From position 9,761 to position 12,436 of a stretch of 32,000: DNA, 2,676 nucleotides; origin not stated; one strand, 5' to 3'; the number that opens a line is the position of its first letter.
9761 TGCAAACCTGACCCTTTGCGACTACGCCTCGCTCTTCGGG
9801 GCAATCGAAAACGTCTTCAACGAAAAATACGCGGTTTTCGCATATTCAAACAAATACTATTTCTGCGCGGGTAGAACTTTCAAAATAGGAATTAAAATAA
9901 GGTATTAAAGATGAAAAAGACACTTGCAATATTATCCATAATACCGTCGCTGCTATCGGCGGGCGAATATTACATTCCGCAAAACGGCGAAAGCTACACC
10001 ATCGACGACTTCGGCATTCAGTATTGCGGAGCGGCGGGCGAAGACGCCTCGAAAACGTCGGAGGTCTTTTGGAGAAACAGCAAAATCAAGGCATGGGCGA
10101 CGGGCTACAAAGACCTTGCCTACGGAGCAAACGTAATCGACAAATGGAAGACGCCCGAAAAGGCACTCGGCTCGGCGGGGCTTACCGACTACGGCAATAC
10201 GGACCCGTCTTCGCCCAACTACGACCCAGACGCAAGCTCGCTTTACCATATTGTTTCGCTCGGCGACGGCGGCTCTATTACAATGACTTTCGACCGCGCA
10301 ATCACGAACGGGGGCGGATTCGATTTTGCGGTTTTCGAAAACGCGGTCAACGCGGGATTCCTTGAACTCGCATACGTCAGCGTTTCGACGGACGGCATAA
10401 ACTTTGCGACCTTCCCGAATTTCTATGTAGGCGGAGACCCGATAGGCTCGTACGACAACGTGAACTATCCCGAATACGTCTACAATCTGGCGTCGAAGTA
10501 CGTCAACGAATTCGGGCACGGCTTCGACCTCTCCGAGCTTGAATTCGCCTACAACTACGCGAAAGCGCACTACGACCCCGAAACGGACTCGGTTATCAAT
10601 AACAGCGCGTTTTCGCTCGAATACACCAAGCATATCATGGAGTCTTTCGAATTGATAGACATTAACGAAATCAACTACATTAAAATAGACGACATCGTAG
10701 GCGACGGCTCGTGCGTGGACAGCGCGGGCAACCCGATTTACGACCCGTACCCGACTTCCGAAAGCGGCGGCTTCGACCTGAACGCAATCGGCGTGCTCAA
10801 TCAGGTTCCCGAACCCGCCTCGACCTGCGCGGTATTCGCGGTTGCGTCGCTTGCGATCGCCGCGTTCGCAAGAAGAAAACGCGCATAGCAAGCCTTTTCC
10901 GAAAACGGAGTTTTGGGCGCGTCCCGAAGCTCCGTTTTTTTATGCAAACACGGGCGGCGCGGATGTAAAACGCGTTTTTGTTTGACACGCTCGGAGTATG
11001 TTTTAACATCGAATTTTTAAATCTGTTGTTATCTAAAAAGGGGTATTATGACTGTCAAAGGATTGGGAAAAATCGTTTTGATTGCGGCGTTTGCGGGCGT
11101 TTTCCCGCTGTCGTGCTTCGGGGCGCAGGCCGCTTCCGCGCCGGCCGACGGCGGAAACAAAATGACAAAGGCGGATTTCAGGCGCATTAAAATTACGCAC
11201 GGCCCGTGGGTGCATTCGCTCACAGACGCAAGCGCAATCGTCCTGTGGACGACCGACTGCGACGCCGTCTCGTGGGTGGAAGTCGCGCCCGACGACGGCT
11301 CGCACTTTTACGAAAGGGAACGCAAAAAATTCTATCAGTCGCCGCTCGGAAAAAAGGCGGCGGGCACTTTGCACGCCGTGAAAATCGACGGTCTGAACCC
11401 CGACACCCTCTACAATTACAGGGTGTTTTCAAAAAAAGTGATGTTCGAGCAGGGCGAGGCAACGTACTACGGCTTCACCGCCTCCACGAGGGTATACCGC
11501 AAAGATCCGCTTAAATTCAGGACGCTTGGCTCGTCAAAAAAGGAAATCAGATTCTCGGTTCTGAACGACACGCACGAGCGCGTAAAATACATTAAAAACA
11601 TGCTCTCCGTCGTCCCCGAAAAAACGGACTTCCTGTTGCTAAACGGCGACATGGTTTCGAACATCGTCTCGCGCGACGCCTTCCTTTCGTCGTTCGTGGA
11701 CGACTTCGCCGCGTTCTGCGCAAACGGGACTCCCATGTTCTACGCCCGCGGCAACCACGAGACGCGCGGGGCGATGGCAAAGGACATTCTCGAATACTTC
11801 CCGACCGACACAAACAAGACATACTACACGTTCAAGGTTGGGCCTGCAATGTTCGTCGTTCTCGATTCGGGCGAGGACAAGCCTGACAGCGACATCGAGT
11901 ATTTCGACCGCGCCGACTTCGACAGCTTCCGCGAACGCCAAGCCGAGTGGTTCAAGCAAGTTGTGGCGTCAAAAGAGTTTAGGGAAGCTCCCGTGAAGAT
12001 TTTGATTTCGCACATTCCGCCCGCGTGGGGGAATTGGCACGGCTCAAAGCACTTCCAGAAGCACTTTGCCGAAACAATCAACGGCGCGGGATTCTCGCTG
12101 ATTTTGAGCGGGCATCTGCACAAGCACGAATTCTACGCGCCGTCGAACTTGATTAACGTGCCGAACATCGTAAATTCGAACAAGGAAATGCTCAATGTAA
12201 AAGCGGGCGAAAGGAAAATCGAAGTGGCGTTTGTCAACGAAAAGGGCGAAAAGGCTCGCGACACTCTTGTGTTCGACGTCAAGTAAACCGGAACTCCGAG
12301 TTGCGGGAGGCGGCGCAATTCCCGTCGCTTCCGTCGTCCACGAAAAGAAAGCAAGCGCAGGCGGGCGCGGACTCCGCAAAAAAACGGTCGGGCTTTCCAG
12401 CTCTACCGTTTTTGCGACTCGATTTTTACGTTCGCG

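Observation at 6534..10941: Cobalamin riboswitch controlling a TonB receptor flanked by two PEP-CTERM-anchored secreted proteins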

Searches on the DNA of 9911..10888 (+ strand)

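Call 28: search_rna_families(sources=[L005, L006, L011, L017, L023, L027, L054, L057, L058, L060, L064, L032], threshold=gathering)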
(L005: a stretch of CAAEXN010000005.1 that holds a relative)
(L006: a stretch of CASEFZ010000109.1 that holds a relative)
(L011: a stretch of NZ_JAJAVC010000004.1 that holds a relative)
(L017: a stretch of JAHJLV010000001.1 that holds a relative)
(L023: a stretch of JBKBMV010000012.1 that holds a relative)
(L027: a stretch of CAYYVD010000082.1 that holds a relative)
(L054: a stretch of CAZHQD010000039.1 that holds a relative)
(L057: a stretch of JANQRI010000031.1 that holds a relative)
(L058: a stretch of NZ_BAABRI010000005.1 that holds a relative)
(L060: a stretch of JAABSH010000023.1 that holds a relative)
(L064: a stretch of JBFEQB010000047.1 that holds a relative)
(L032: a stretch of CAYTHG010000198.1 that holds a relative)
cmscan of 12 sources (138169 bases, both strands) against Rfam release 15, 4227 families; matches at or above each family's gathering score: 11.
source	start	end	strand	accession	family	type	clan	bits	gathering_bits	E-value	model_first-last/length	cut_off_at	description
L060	2702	2883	+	RF00174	Cobalamin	Cis-reg; riboswitch;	CL00101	124.9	31.5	1.4e-30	1-189/189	no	Cobalamin riboswitch aptamer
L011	5644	5865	+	RF00174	Cobalamin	Cis-reg; riboswitch;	CL00101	107.5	31.5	1.3e-25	1-189/189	no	Cobalamin riboswitch aptamer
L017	4660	4874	+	RF00174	Cobalamin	Cis-reg; riboswitch;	CL00101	105.3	31.5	5.3e-25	1-189/189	no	Cobalamin riboswitch aptamer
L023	5513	5754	+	RF00174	Cobalamin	Cis-reg; riboswitch;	CL00101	91.9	31.5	3.8e-21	1-189/189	no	Cobalamin riboswitch aptamer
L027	912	1122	+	RF00174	Cobalamin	Cis-reg; riboswitch;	CL00101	85.3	31.5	2.8e-19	1-189/189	no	Cobalamin riboswitch aptamer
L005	2631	2829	+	RF00174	Cobalamin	Cis-reg; riboswitch;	CL00101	71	31.5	3.6e-15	1-189/189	no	Cobalamin riboswitch aptamer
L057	3405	3612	+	RF00174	Cobalamin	Cis-reg; riboswitch;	CL00101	60.4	31.5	3.9e-12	1-189/189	no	Cobalamin riboswitch aptamer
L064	2853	2970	+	RF00174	Cobalamin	Cis-reg; riboswitch;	CL00101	60.3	31.5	4.2e-12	47-167/189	no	Cobalamin riboswitch aptamer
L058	2764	2886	+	RF00174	Cobalamin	Cis-reg; riboswitch;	CL00101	60.2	31.5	4.4e-12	47-167/189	no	Cobalamin riboswitch aptamer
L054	11817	11906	+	RF00005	tRNA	Gene; tRNA;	CL00001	58.3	29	1.1e-09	1-71/71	no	tRNA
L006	2128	2340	+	RF00174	Cobalamin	Cis-reg; riboswitch;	CL00101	58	31.5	1.8e-11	1-189/189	no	Cobalamin riboswitch aptamer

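Call 44: search_rna_families(sources=[L008, L018, L065, L029, L019, L009, L020, L051, L066, L040, L062, L075], threshold=gathering)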
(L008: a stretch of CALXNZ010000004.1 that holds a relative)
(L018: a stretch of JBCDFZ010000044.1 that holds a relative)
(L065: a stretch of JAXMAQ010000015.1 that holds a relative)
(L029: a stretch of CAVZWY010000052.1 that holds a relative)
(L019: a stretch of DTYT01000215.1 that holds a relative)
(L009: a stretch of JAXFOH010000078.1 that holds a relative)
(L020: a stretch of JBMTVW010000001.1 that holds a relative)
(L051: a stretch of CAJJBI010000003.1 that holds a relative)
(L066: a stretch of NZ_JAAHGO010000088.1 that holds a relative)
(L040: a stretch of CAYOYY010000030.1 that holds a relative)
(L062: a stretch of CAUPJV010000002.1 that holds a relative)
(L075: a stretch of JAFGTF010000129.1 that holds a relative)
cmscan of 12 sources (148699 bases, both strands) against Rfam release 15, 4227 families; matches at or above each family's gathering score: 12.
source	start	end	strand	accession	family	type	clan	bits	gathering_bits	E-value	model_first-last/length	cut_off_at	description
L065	8155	8345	-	RF00174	Cobalamin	Cis-reg; riboswitch;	CL00101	100.8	31.5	1.1e-23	1-189/189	no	Cobalamin riboswitch aptamer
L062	5412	5654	+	RF00174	Cobalamin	Cis-reg; riboswitch;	CL00101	99.8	31.5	2.1e-23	1-189/189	no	Cobalamin riboswitch aptamer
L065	4211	4433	+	RF00174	Cobalamin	Cis-reg; riboswitch;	CL00101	84.3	31.5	6.1e-19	1-189/189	no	Cobalamin riboswitch aptamer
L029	4615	4839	+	RF00174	Cobalamin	Cis-reg; riboswitch;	CL00101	84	31.5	7.2e-19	1-189/189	no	Cobalamin riboswitch aptamer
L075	571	776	+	RF00174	Cobalamin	Cis-reg; riboswitch;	CL00101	69.4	31.5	1.1e-14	1-189/189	no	Cobalamin riboswitch aptamer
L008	7774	7845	+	RF00005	tRNA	Gene; tRNA;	CL00001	67.1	29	4.7e-12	1-71/71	no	tRNA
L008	2584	2781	+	RF00174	Cobalamin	Cis-reg; riboswitch;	CL00101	66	31.5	1.1e-13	1-189/189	no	Cobalamin riboswitch aptamer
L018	3543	3743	+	RF00174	Cobalamin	Cis-reg; riboswitch;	CL00101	64.3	31.5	3.2e-13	1-189/189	no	Cobalamin riboswitch aptamer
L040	502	585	+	RF03167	c-di-GMP-I-GGC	Cis-reg; riboswitch;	CL00126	64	59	2e-12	1-80/80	no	c-di-GMP-I-GGC riboswitch aptamer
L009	2383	2558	+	RF00174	Cobalamin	Cis-reg; riboswitch;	CL00101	59.2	31.5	9.2e-12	1-189/189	no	Cobalamin riboswitch aptamer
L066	4749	4895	+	RF00174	Cobalamin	Cis-reg; riboswitch;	CL00101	57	31.5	3.9e-11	1-189/189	no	Cobalamin riboswitch aptamer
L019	4518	4741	+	RF00174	Cobalamin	Cis-reg; riboswitch;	CL00101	55.5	31.5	1e-10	1-189/189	no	Cobalamin riboswitch aptamer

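Call 45: search_rna_families(sources=[L034, L047, L043, L056, L041, L045, L083, L033, L055, L084, L039, L052], threshold=gathering)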
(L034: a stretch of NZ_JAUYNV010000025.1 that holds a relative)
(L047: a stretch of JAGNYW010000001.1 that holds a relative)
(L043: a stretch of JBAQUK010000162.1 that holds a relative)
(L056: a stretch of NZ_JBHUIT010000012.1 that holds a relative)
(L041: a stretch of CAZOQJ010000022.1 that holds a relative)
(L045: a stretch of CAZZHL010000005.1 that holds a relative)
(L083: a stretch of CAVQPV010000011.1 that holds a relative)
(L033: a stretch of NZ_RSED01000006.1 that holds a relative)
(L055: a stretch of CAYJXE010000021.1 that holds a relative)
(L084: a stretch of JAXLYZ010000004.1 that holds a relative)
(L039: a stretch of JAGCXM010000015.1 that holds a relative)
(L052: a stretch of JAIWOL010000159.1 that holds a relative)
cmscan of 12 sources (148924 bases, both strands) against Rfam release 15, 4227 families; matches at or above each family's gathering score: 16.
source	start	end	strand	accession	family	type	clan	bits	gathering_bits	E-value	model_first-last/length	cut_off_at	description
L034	5510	5727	+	RF00174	Cobalamin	Cis-reg; riboswitch;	CL00101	110.7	31.5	1.7e-26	1-189/189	no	Cobalamin riboswitch aptamer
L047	5507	5725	+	RF00174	Cobalamin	Cis-reg; riboswitch;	CL00101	110.3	31.5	2.2e-26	1-189/189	no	Cobalamin riboswitch aptamer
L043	2657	2838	+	RF00174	Cobalamin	Cis-reg; riboswitch;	CL00101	106.7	31.5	2.3e-25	1-189/189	no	Cobalamin riboswitch aptamer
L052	3971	4173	+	RF00174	Cobalamin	Cis-reg; riboswitch;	CL00101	102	31.5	5.2e-24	1-189/189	no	Cobalamin riboswitch aptamer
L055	5471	5701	+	RF00174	Cobalamin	Cis-reg; riboswitch;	CL00101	91.3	31.5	5.8e-21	1-189/189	no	Cobalamin riboswitch aptamer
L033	5453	5709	+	RF00174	Cobalamin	Cis-reg; riboswitch;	CL00101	87.6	31.5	6.8e-20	1-189/189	no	Cobalamin riboswitch aptamer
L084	5235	5366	+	RF00174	Cobalamin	Cis-reg; riboswitch;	CL00101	80.6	31.5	6.9e-18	45-169/189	no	Cobalamin riboswitch aptamer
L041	4891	5107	+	RF00174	Cobalamin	Cis-reg; riboswitch;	CL00101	75.9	31.5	1.5e-16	1-189/189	no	Cobalamin riboswitch aptamer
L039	4920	4992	+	RF00005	tRNA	Gene; tRNA;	CL00001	68.4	29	2.1e-12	1-71/71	no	tRNA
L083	1061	1134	-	RF00005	tRNA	Gene; tRNA;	CL00001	66.3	29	7.5e-12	1-71/71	no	tRNA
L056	2864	2991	+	RF00174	Cobalamin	Cis-reg; riboswitch;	CL00101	66.2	31.5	9.1e-14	47-167/189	no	Cobalamin riboswitch aptamer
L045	4838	5084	+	RF00174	Cobalamin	Cis-reg; riboswitch;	CL00101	65.8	31.5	1.2e-13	1-189/189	no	Cobalamin riboswitch aptamer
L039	5017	5088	+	RF00005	tRNA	Gene; tRNA;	CL00001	65.8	29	1e-11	1-71/71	no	tRNA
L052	8639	8823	+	RF00013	6S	Gene;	-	64.2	46.4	5.1e-10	1-187/187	no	6S / SsrS RNA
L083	4738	4986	+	RF00174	Cobalamin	Cis-reg; riboswitch;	CL00101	62.3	31.5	1.2e-12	1-189/189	no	Cobalamin riboswitch aptamer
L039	5181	5241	+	RF00174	Cobalamin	Cis-reg; riboswitch;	CL00101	32.7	31.5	0.00035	47-167/189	no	Cobalamin riboswitch aptamer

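Call 46: search_rna_families(sources=[L067, L042, L078, L030, L072, L070, L061, L079, L007, L080, L014, L037, L046], threshold=gathering)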
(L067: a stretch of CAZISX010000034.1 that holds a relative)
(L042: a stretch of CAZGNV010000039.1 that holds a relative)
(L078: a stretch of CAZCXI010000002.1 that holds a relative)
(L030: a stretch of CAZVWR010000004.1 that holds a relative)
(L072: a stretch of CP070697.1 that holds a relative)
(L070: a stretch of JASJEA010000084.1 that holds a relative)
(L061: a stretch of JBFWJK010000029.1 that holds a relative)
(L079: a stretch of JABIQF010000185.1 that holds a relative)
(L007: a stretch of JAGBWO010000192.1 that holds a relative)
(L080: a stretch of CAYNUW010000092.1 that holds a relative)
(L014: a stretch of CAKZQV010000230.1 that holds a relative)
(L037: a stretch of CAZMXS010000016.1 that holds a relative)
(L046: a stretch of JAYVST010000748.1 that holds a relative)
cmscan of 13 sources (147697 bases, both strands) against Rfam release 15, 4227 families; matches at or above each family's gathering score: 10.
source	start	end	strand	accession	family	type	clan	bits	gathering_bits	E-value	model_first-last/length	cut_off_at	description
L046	878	1097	+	RF00174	Cobalamin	Cis-reg; riboswitch;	CL00101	104.6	31.5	9.2e-25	1-189/189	no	Cobalamin riboswitch aptamer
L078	1317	1523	+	RF00174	Cobalamin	Cis-reg; riboswitch;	CL00101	89.8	31.5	1.6e-20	1-189/189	no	Cobalamin riboswitch aptamer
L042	882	1143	+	RF00174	Cobalamin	Cis-reg; riboswitch;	CL00101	74.8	31.5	3.1e-16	1-189/189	no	Cobalamin riboswitch aptamer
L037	4781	4954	+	RF00174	Cobalamin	Cis-reg; riboswitch;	CL00101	69.3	31.5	1.2e-14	1-189/189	no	Cobalamin riboswitch aptamer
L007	1564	1785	+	RF00174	Cobalamin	Cis-reg; riboswitch;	CL00101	63.3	31.5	6.2e-13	1-189/189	no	Cobalamin riboswitch aptamer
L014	1362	1501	+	RF01482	AdoCbl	Cis-reg; riboswitch;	CL00101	62.5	50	9.9e-09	1-149/149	no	AdoCbl (Cobalamin/B12) riboswitch aptamer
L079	3226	3493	+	RF00174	Cobalamin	Cis-reg; riboswitch;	CL00101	49.1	31.5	7.1e-09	1-189/189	no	Cobalamin riboswitch aptamer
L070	4716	4862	+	RF00174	Cobalamin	Cis-reg; riboswitch;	CL00101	45.9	31.5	5.7e-08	1-189/189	no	Cobalamin riboswitch aptamer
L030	2162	2275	+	RF00174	Cobalamin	Cis-reg; riboswitch;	CL00101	38.7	31.5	6.7e-06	1-189/189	no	Cobalamin riboswitch aptamer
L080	3814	4040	+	RF00174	Cobalamin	Cis-reg; riboswitch;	CL00101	34.1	31.5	0.00014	1-189/189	no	Cobalamin riboswitch aptamer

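Call 47: search_rna_families(sources=[L048, L010, L024, L013, L012, L082, L081, L028, L074, L031, L015, L068, L021, L073, L049, L038, L035, L076], threshold=gathering)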
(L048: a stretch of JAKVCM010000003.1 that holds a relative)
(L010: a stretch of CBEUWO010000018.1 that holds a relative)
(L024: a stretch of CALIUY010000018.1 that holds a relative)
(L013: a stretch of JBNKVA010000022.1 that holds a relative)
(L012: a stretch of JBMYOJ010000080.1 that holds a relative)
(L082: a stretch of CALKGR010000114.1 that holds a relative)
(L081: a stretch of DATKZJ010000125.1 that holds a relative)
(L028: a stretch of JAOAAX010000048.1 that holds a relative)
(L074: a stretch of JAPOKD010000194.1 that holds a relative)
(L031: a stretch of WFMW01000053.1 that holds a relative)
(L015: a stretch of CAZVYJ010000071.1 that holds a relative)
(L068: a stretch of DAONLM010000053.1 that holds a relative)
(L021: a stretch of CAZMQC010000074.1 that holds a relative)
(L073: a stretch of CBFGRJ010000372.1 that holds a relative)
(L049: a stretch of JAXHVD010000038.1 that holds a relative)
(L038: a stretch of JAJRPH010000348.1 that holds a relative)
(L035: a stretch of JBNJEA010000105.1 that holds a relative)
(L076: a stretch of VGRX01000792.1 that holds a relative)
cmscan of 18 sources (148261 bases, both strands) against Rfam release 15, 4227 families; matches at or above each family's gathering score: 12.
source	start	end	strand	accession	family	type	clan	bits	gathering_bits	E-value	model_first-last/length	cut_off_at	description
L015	4588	4784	+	RF00174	Cobalamin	Cis-reg; riboswitch;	CL00101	115.2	31.5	8.5e-28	1-189/189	no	Cobalamin riboswitch aptamer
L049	4793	4980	-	RF00174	Cobalamin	Cis-reg; riboswitch;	CL00101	114.9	31.5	1e-27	1-189/189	no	Cobalamin riboswitch aptamer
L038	1090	1273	+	RF00174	Cobalamin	Cis-reg; riboswitch;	CL00101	111.4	31.5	1.1e-26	1-189/189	no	Cobalamin riboswitch aptamer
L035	2580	2762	+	RF00174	Cobalamin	Cis-reg; riboswitch;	CL00101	111.4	31.5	1.1e-26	1-189/189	no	Cobalamin riboswitch aptamer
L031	2231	2467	+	RF00174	Cobalamin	Cis-reg; riboswitch;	CL00101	100.8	31.5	1.1e-23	1-189/189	no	Cobalamin riboswitch aptamer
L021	3973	4167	+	RF00174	Cobalamin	Cis-reg; riboswitch;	CL00101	95.1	31.5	4.8e-22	1-189/189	no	Cobalamin riboswitch aptamer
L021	1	167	+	RF00174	Cobalamin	Cis-reg; riboswitch;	CL00101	78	31.5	3.8e-17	37-189/189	5'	Cobalamin riboswitch aptamer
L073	2464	2604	+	RF00174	Cobalamin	Cis-reg; riboswitch;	CL00101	77.5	31.5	5.3e-17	45-169/189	no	Cobalamin riboswitch aptamer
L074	4092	4342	+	RF00174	Cobalamin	Cis-reg; riboswitch;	CL00101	65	31.5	2e-13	1-189/189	no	Cobalamin riboswitch aptamer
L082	4673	4920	+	RF00174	Cobalamin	Cis-reg; riboswitch;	CL00101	62.3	31.5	1.2e-12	1-189/189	no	Cobalamin riboswitch aptamer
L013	2922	3059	+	RF01482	AdoCbl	Cis-reg; riboswitch;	CL00101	61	50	2.3e-08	1-149/149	no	AdoCbl (Cobalamin/B12) riboswitch aptamer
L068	432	614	+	RF00174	Cobalamin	Cis-reg; riboswitch;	CL00101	58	31.5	2e-11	1-189/189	no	Cobalamin riboswitch aptamer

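Call 48: search_rna_families(sources=[L050, L059, L053, L069, L016, L071, L036, L022, L044, L026, L077, L025, L063], threshold=gathering)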
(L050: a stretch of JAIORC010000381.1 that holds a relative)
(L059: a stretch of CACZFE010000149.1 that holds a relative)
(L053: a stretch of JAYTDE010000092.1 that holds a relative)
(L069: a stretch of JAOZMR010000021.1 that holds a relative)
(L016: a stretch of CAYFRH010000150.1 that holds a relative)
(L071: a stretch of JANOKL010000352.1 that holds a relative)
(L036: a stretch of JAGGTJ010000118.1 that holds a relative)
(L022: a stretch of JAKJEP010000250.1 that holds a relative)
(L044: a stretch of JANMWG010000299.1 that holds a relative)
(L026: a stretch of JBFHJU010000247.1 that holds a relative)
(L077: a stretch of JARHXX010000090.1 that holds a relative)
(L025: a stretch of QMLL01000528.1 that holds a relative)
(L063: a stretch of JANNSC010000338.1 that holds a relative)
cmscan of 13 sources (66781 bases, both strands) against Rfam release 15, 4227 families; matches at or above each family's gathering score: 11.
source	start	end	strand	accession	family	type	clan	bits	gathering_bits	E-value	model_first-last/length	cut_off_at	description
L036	1935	2119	+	RF00174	Cobalamin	Cis-reg; riboswitch;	CL00101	117.1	31.5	1.1e-28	1-189/189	no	Cobalamin riboswitch aptamer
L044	3650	3871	+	RF00174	Cobalamin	Cis-reg; riboswitch;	CL00101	110.2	31.5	1e-26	1-189/189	no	Cobalamin riboswitch aptamer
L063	208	453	+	RF00174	Cobalamin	Cis-reg; riboswitch;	CL00101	104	31.5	6.4e-25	1-189/189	no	Cobalamin riboswitch aptamer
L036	3228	3429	+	RF00174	Cobalamin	Cis-reg; riboswitch;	CL00101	78.3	31.5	1.4e-17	1-189/189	no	Cobalamin riboswitch aptamer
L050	972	1237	+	RF00174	Cobalamin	Cis-reg; riboswitch;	CL00101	67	31.5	2.3e-14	1-189/189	no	Cobalamin riboswitch aptamer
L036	3538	3615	+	RF03167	c-di-GMP-I-GGC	Cis-reg; riboswitch;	CL00126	63.3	59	1.4e-12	1-80/80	no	c-di-GMP-I-GGC riboswitch aptamer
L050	6631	6717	-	RF00005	tRNA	Gene; tRNA;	CL00001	58.4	29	5.2e-10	1-71/71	no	tRNA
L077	1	140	+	RF00174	Cobalamin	Cis-reg; riboswitch;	CL00101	58.2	31.5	8.1e-12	42-189/189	5'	Cobalamin riboswitch aptamer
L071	1254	1393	+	RF00174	Cobalamin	Cis-reg; riboswitch;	CL00101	55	31.5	6.7e-11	47-167/189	no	Cobalamin riboswitch aptamer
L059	5196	5256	+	RF00174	Cobalamin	Cis-reg; riboswitch;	CL00101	34.8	31.5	3.9e-05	47-167/189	no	Cobalamin riboswitch aptamer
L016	1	55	-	RF00005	tRNA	Gene; tRNA;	CL00001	34.7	29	0.0017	1-53/71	3'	tRNA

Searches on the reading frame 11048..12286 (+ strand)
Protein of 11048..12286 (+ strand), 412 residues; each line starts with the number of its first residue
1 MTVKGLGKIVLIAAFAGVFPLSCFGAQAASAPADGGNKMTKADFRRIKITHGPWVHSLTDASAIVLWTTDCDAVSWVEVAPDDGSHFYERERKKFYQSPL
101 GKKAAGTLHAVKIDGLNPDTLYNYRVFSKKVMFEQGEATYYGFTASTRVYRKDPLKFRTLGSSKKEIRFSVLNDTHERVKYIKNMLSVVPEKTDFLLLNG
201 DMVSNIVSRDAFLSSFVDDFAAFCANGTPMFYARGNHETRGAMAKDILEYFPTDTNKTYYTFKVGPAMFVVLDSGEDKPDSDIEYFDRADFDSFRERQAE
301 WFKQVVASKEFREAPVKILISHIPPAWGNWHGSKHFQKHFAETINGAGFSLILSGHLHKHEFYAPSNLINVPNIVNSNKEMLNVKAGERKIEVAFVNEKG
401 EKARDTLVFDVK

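Call 18: search_protein_families(library=pfam, proteins=[window:11048-12286:+], max_evalue=0.001)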
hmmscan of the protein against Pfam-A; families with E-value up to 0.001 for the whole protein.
window:11048-12286:+ (412 aa): 3 families
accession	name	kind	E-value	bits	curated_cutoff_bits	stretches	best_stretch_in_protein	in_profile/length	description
PF00149.33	Metallophos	-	9e-16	59.3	21.5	1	168-359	2-190/191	Calcineurin-like phosphoesterase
PF16656.11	Pur_ac_phosph_N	-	1.9e-07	32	30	1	57-130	10-82/93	Purple acid Phosphatase, N-terminal domain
PF12850.12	Metallophos_2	-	0.00089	19.7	27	0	169-361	3-120/154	Calcineurin-like phosphoesterase superfamily domain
